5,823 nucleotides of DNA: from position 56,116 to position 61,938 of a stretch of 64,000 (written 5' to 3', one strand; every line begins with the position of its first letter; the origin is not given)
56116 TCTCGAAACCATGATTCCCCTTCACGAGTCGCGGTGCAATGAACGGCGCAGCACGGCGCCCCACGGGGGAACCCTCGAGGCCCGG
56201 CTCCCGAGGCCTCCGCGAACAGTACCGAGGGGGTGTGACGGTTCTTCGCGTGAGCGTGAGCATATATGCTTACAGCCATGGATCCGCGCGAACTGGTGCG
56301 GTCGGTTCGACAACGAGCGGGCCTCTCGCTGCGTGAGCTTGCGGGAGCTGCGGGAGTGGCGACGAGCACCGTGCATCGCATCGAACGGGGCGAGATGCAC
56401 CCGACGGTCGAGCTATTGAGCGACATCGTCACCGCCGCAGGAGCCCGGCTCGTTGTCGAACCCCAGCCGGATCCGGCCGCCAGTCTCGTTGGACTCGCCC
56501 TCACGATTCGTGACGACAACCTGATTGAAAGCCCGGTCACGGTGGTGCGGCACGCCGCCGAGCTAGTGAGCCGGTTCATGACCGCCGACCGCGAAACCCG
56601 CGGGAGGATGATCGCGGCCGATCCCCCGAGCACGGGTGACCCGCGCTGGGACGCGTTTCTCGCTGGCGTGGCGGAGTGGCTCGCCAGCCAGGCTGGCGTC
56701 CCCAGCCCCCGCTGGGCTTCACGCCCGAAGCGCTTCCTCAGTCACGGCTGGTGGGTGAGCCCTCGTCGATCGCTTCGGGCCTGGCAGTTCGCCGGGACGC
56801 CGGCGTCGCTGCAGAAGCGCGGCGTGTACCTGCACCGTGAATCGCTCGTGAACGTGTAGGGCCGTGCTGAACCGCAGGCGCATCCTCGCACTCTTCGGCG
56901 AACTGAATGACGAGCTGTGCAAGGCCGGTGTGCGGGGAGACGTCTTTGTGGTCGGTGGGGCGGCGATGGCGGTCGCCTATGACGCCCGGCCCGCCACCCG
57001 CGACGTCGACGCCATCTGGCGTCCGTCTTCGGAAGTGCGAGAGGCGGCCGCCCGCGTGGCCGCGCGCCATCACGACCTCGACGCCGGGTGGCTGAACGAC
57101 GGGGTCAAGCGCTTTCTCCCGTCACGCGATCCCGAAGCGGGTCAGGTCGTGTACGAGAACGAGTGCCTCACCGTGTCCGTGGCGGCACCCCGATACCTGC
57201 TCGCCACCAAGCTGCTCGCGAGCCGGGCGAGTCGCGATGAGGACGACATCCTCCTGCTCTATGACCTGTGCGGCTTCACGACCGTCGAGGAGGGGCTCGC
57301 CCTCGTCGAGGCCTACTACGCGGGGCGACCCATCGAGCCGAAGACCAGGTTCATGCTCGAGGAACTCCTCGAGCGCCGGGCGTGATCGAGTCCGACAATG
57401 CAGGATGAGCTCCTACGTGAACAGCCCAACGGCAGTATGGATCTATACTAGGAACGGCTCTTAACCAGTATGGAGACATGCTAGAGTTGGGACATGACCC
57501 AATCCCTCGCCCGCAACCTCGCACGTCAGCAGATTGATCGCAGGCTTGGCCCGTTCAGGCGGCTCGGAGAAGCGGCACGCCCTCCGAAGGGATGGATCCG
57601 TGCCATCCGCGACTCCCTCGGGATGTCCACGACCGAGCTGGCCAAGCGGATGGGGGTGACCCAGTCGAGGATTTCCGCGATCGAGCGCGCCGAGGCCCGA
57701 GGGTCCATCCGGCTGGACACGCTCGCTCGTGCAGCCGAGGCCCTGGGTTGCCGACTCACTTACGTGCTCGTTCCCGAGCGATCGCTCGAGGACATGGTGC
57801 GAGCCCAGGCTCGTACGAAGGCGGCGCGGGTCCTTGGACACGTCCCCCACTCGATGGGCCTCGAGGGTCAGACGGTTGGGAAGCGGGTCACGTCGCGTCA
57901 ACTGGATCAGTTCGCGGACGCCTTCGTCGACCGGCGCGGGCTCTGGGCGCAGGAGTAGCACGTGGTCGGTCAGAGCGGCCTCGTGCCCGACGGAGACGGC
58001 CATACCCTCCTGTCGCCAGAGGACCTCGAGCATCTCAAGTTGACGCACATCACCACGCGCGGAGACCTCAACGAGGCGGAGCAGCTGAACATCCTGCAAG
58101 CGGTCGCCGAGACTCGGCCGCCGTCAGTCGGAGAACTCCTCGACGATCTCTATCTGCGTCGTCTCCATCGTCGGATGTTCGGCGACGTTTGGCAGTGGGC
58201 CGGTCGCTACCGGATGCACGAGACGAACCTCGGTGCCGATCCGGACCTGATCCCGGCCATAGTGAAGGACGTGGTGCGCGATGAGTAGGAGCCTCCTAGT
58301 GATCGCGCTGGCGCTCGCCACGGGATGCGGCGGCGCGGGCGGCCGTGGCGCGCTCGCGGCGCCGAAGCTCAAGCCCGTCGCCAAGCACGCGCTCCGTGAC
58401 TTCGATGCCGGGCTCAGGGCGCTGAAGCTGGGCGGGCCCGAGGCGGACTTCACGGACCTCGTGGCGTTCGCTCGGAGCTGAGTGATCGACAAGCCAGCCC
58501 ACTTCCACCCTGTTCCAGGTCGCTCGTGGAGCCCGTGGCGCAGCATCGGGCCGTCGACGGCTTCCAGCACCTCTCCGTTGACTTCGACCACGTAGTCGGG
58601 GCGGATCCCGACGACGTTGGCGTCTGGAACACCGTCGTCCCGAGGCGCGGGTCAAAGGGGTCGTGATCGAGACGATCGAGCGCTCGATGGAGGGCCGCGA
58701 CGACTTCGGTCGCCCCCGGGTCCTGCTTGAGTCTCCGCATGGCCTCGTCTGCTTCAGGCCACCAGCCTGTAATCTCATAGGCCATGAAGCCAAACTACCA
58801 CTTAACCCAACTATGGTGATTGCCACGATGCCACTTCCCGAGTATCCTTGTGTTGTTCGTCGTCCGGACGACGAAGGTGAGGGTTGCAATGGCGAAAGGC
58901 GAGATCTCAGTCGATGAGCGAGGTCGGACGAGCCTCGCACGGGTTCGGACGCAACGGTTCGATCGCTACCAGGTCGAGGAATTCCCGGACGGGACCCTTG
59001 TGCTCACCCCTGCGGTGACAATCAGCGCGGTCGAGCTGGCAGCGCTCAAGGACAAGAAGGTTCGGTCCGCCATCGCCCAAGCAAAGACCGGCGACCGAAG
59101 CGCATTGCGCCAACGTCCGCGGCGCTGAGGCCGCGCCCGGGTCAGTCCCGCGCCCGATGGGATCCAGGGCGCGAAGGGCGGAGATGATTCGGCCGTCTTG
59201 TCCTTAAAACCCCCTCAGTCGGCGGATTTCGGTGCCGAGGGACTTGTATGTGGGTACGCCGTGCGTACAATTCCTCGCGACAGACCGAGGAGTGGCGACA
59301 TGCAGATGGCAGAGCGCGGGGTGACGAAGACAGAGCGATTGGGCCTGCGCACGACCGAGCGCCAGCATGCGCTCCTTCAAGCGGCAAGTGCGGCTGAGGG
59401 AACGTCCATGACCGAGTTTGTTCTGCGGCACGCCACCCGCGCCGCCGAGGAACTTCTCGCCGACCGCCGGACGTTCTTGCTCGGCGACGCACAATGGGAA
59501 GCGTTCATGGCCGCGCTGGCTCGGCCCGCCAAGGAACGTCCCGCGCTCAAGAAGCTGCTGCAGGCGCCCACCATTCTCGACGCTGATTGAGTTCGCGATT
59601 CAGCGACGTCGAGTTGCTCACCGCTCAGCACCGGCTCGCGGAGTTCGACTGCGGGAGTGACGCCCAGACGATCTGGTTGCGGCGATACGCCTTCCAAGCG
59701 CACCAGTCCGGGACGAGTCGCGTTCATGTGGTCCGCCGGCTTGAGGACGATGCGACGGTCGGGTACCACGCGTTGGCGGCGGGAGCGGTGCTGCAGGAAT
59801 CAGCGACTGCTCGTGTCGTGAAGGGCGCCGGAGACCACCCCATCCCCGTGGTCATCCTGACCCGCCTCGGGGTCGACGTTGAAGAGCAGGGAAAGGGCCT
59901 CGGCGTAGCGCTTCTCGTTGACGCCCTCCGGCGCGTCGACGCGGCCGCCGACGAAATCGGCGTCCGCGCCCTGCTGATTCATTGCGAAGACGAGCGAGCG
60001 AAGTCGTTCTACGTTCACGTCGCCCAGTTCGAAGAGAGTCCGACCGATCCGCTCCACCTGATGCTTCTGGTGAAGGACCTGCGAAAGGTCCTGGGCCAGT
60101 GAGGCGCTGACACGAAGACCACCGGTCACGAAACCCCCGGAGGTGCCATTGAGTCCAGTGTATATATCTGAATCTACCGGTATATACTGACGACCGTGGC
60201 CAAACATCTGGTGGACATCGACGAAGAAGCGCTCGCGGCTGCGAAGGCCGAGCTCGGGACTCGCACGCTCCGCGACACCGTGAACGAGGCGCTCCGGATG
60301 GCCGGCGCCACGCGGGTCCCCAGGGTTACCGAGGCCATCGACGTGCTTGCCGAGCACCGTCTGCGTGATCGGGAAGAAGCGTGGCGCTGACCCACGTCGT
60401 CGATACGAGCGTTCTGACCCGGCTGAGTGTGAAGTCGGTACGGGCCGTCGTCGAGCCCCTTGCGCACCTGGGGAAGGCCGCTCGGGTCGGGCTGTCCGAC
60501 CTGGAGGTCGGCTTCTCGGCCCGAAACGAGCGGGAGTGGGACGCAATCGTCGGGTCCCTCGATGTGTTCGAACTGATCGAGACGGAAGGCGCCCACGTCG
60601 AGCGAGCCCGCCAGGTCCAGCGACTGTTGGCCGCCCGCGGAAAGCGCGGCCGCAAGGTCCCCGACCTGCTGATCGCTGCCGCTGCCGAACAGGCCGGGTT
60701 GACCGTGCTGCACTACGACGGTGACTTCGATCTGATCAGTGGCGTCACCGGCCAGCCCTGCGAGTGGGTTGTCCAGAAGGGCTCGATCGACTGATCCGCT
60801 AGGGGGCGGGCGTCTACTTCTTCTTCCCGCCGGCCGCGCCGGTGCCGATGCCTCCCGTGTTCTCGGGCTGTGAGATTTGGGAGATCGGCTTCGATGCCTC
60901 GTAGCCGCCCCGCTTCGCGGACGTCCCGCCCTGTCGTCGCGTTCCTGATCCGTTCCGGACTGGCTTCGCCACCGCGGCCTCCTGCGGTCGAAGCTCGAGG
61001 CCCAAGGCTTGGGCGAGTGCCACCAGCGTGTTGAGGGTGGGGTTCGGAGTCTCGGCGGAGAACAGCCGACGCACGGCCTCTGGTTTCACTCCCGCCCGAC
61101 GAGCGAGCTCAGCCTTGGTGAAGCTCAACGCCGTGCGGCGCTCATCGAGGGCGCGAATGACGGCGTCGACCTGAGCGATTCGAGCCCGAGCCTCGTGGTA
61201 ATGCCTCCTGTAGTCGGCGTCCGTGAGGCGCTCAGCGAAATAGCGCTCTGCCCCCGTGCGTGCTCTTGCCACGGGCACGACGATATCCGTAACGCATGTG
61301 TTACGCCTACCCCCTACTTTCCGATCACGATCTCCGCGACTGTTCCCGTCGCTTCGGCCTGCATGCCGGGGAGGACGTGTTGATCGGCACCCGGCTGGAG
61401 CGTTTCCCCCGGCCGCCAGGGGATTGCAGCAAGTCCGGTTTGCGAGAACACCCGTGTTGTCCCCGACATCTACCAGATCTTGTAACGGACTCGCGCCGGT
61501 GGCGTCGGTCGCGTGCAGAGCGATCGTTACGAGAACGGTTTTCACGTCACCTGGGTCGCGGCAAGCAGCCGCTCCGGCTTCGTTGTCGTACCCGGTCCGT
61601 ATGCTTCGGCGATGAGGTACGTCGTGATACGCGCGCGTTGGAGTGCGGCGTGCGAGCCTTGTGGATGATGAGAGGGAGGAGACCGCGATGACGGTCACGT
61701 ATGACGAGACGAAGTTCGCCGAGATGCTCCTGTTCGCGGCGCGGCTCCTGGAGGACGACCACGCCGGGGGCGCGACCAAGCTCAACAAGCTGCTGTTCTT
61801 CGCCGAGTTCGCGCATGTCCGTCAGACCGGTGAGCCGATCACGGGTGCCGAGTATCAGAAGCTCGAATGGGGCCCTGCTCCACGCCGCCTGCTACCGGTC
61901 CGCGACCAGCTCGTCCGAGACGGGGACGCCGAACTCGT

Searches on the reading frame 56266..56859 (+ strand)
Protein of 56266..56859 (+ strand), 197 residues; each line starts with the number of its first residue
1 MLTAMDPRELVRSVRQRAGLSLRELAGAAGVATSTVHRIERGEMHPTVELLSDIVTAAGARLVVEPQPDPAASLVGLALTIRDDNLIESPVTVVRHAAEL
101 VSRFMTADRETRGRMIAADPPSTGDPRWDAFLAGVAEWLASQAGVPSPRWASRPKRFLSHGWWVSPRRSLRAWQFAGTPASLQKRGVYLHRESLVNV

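Call 3: search_protein_families(library=pfam, proteins=[window:56266-56859:+], max_evalue=1)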
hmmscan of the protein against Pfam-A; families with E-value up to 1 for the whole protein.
window:56266-56859:+ (197 aa): 13 families
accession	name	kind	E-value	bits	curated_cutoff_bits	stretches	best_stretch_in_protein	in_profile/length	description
PF01381.28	HTH_3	-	4.8e-10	39.8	23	1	12-57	2-47/55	Helix-turn-helix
PF13560.12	HTH_31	-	1.7e-09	38.2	27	1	10-60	5-56/64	Helix-turn-helix domain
PF09339.16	HTH_IclR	-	0.0038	17.4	22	1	16-39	15-38/52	IclR helix-turn-helix domain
PF13413.12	HTH_25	-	0.0051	17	24.6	1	12-44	3-35/62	Helix-turn-helix domain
PF13936.12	HTH_38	-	0.013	15.7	27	1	17-38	18-39/44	Helix-turn-helix domain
PF20432.4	Xre-like-HTH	-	0.019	15.7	25.8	1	9-43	13-46/63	Antitoxin Xre-like helix-turn-helix domain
PF13412.12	HTH_24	-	0.041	13.9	21.9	1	11-38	9-36/48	Winged helix-turn-helix DNA-binding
PF13404.12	HTH_AsnC-type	-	0.042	14.1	27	1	9-38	7-36/42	AsnC-type helix-turn-helix domain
PF13744.12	HTH_37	-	0.057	13.7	27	1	10-63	22-76/80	Helix-turn-helix domain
PF13443.12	HTH_26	-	0.067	13.9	22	1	14-51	5-43/63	Cro/C1-type HTH DNA-binding domain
PF12844.13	HTH_19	-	0.07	13.5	30.2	1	9-47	2-40/64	Helix-turn-helix domain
PF00356.27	LacI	-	0.1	12.9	27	1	22-38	2-18/46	Bacterial regulatory proteins, lacI family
PF15731.11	MqsA_antitoxin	-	0.11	13.1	30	1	9-51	72-114/131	Antitoxin component of bacterial toxin-antitoxin system, MqsA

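Call 4: search_protein_families(library=ncbifam, proteins=[window:56266-56859:+], max_evalue=1)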
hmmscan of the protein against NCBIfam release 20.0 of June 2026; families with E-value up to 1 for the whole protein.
window:56266-56859:+ (197 aa): 15 families
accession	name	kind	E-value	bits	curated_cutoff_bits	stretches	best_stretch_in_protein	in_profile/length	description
TIGR03070.1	couple_hipB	subfamily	2.6e-07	30.5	71.65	1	10-62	6-58/58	type II toxin-antitoxin system Y4mF family antitoxin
TIGR00270.2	TIGR00270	equivalog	8.9e-07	28.8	110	1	8-62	77-131/159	multiprotein bridging factor aMBF1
TIGR02612.1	mob_myst_A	hypoth_equivalog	7.8e-05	22.6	122.6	1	10-52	29-71/150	mobile mystery protein A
NF046032.1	TransRegSlrRBacil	equivalog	9.2e-05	22.6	250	1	10-56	5-52/149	HTH-type transcriptional regulator SlrR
NF007408.0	PRK09943.1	equivalog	9.2e-05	22.1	211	1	9-60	10-61/185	HTH-type transcriptional regulator PuuR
NF006015.0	PRK08154.1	subfamily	0.00018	20.7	204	1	9-62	33-86/314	anaerobic benzoate catabolism transcriptional regulator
NF003162.0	PRK04140.1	equivalog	0.00022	20.4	263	1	9-52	129-172/317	transcriptional regulator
NF041951.1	phage_RstR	subfamily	0.00031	21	80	1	9-55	5-51/108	RstR family transcriptional repressor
TIGR03830.1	CxxCG_CxxCG_HTH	subfamily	0.00067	19.4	61.8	1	7-48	67-107/127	type II TA system antitoxin MqsA family protein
NF041677.1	trans_regClgR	equivalog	0.00088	19.3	170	1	10-58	12-60/113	transcriptional regulator ClgR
NF007257.0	PRK09706.1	subfamily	0.027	14.3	101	1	11-51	10-50/135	transcriptional repressor DicA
NF045644.1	TransRegBhcR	equivalog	0.031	13.5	350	1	10-39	31-60/267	HTH-type transcriptional regulator BhcR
NF010465.0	PRK13890.1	equivalog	0.072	13.2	96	1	17-60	16-59/121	conjugal transfer protein TrbA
NF058600.1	TransRegSco1979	equivalog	0.083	11.9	350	1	11-59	13-61/280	Sco1979 family transcriptional regulator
NF047948.1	male_kill_WMK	equivalog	0.24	10.8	300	1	11-57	10-56/300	WO male-killing family protein Wmk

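Call 34: search_protein_families(library=padloc, proteins=[window:56266-56859:+], max_evalue=0.1)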
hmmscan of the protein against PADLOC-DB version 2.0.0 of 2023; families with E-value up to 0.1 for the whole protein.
window:56266-56859:+ (197 aa): 13 families
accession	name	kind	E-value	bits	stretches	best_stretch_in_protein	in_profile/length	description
PDLC02926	HTH_VI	-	1.5e-07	29.5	1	10-57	5-52/92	-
PDLC04142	capH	-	1.3e-06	27.4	1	5-63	5-60/103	capH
PDLC03949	RmrA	-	7.6e-05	19.7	1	13-57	9-53/363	-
PDLC03953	RmrA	-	0.00015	19.1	1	4-60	3-59/373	-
PDLC03669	Control_protein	-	0.00045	18.5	1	9-57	12-60/96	control protein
PDLC03947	RmrA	-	0.001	15.9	1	9-56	14-61/383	-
PDLC04133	mad1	-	0.0013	17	1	19-46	5-32/60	mads_1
PDLC03946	RmrA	-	0.0014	15.5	1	12-55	8-51/357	-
PDLC03955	RmrA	-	0.0055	14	1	4-57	19-71/371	-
PDLC03956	RmrA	-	0.0093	13.1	1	7-56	10-59/399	-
PDLC03951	RmrA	-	0.011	12.8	1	12-56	14-58/400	-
PDLC03954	RmrA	-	0.03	11.2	1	8-56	13-60/380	-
PDLC03944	RmrA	-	0.039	11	1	11-56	11-56/384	-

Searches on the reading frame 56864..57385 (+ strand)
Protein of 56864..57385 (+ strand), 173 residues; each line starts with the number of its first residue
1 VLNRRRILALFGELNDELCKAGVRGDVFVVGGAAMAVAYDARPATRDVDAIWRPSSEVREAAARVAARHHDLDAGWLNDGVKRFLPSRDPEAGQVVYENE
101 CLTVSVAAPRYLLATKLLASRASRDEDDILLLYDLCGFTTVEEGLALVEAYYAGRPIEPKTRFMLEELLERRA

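Call 3: search_protein_families(library=pfam, proteins=[window:56864-57385:+], max_evalue=1)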
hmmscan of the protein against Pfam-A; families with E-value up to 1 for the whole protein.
window:56864-57385:+ (173 aa): 1 family
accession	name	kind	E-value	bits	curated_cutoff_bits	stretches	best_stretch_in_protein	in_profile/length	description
PF19502.5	DUF6036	-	9e-05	22.8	23.6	1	7-65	3-59/164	Nucleotidyltransferase of unknown function (DUF6036)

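Call 4: search_protein_families(library=ncbifam, proteins=[window:56864-57385:+], max_evalue=1)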
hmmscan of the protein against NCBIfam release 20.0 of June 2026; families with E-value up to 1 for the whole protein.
window:56864-57385:+ (173 aa): 0 families

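Call 34: search_protein_families(library=padloc, proteins=[window:56864-57385:+], max_evalue=0.1)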
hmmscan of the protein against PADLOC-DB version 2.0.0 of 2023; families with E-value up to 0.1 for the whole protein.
window:56864-57385:+ (173 aa): 0 families

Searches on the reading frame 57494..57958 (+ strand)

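Call 3: search_protein_families(library=pfam, proteins=[window:57494-57958:+], max_evalue=1)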
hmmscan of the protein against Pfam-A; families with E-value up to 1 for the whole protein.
window:57494-57958:+ (154 aa): 17 families
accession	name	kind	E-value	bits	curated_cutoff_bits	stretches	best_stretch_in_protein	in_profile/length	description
PF01381.28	HTH_3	-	8.9e-14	51.7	23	1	35-90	1-54/55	Helix-turn-helix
PF13443.12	HTH_26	-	2.1e-07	31.5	22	1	41-88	8-54/63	Cro/C1-type HTH DNA-binding domain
PF13560.12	HTH_31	-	2.2e-07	31.5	27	1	36-86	7-56/64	Helix-turn-helix domain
PF13744.12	HTH_37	-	1.9e-05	24.8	27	1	35-89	23-76/80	Helix-turn-helix domain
PF12844.13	HTH_19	-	0.00022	21.5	30.2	1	35-91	4-58/64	Helix-turn-helix domain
PF13384.12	HTH_23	-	0.0012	19.1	24.6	1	35-63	8-37/50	Homeodomain-like domain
PF04545.22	Sigma70_r4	-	0.0013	18.7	24.1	1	43-65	20-42/50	Sigma-70, region 4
PF20432.4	Xre-like-HTH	-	0.0015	19.2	25.8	1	28-69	8-47/63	Antitoxin Xre-like helix-turn-helix domain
PF13413.12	HTH_25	-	0.0041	17.4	24.6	1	35-66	2-33/62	Helix-turn-helix domain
PF22495.2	HTH_92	-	0.0057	16.4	27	1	36-65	1-30/45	RsaL-like HTH domain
PF07022.19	Phage_CI_repr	-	0.014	16.2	22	1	36-93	4-59/65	Bacteriophage CI repressor helix-turn-helix domain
PF12802.13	MarR_2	-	0.018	15.6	27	1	36-70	12-48/61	MarR family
PF09048.16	Cro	-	0.086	13.3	32.7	0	48-61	17-30/59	Cro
PF13518.12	HTH_28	-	0.11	13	25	1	35-66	6-35/52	Helix-turn-helix domain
PF01047.28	MarR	-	0.11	12.8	24.6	1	38-62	12-36/59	MarR family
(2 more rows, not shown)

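Call 4: search_protein_families(library=ncbifam, proteins=[window:57494-57958:+], max_evalue=1)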
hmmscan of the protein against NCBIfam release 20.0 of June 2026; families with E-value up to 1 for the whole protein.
window:57494-57958:+ (154 aa): 18 families
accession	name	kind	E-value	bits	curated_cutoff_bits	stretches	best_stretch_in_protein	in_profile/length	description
TIGR02612.1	mob_myst_A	hypoth_equivalog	2.6e-46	157.2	122.6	1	7-152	2-149/150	mobile mystery protein A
TIGR03070.1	couple_hipB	subfamily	7e-08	32.3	71.65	1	35-88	7-58/58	type II toxin-antitoxin system Y4mF family antitoxin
TIGR03830.1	CxxCG_CxxCG_HTH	subfamily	2.1e-05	24.3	61.8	1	13-80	49-115/127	type II TA system antitoxin MqsA family protein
NF006015.0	PRK08154.1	subfamily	3.2e-05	23.2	204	1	35-100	35-99/314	anaerobic benzoate catabolism transcriptional regulator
TIGR02607.1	antidote_HigA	equivalog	0.00022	21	47.7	1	41-85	18-60/81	HigA family addiction module antitoxin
NF007271.0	PRK09726.1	equivalog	0.00027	20.9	79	1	35-96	17-76/88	type II toxin-antitoxin system antitoxin HipB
NF007257.0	PRK09706.1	subfamily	0.0013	18.6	101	1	35-93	10-66/135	transcriptional repressor DicA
TIGR00270.2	TIGR00270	equivalog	0.0021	17.9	110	1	34-70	79-115/159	multiprotein bridging factor aMBF1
NF007408.0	PRK09943.1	equivalog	0.0046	16.5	211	1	35-82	12-57/185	HTH-type transcriptional regulator PuuR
NF010465.0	PRK13890.1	equivalog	0.0098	16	96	1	38-93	13-66/121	conjugal transfer protein TrbA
NF008109.0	PRK10856.1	equivalog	0.0098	15.6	208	1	35-122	19-103/334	cytoskeleton protein RodZ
NF041951.1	phage_RstR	subfamily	0.012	15.9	80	1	35-101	7-71/108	RstR family transcriptional repressor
TIGR03879.1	near_KaiC_dom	domain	0.019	15.4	65.1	1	37-70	29-65/91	probable regulatory domain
TIGR02937.1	sigma70-ECF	superfamily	0.024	14.3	42.9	1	43-65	133-155/165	sigma-70 family RNA polymerase sigma factor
NF003162.0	PRK04140.1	equivalog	0.037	13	263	1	35-89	131-183/317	transcriptional regulator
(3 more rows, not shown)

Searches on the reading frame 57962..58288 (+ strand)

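Call 3: search_protein_families(library=pfam, proteins=[window:57962-58288:+], max_evalue=1)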
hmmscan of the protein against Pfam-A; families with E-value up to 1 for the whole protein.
window:57962-58288:+ (108 aa): 0 families

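Call 4: search_protein_families(library=ncbifam, proteins=[window:57962-58288:+], max_evalue=1)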
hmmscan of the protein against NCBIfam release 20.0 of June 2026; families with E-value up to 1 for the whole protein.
window:57962-58288:+ (108 aa): 4 families
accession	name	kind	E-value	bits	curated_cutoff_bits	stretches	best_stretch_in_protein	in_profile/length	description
TIGR02613.1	mob_myst_B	hypoth_equivalog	2e-22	80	124.4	1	15-106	2-95/186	mobile mystery protein B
NF045983.1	ProtAdnltaseVbhT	equivalog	0.00044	19.5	800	1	59-85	53-79/419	type II toxin-antitoxin system protein adenylyltransferase VbhT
NF007672.0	PRK10347.1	equivalog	0.0019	17.9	181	1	63-87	57-81/200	putative adenosine monophosphate-protein transferase Fic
NF003246.0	PRK04204.1-2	equivalog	0.16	11.1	352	1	2-49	153-199/342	RNA 3'-terminal phosphate cyclase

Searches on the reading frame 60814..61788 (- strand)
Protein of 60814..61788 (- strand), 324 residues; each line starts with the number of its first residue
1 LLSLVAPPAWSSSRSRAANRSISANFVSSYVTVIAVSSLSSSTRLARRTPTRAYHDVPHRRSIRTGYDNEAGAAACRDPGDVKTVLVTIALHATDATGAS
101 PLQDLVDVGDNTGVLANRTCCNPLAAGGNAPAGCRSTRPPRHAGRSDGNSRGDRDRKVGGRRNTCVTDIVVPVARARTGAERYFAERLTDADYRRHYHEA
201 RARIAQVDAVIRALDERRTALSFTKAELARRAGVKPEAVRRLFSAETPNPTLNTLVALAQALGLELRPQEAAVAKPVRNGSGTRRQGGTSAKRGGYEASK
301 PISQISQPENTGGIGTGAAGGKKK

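Call 84: search_protein_families(library=pfam, proteins=[window:60814-61788:-], max_evalue=0.001)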
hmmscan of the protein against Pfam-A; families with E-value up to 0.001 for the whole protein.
window:60814-61788:- (324 aa): 3 families
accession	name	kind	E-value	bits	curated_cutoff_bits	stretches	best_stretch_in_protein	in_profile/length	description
PF01381.28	HTH_3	-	6.3e-09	36.2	23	1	216-266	3-52/55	Helix-turn-helix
PF13560.12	HTH_31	-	1.8e-06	28.6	27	1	214-265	6-57/64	Helix-turn-helix domain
PF13443.12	HTH_26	-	5e-05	23.9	22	1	220-265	8-53/63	Cro/C1-type HTH DNA-binding domain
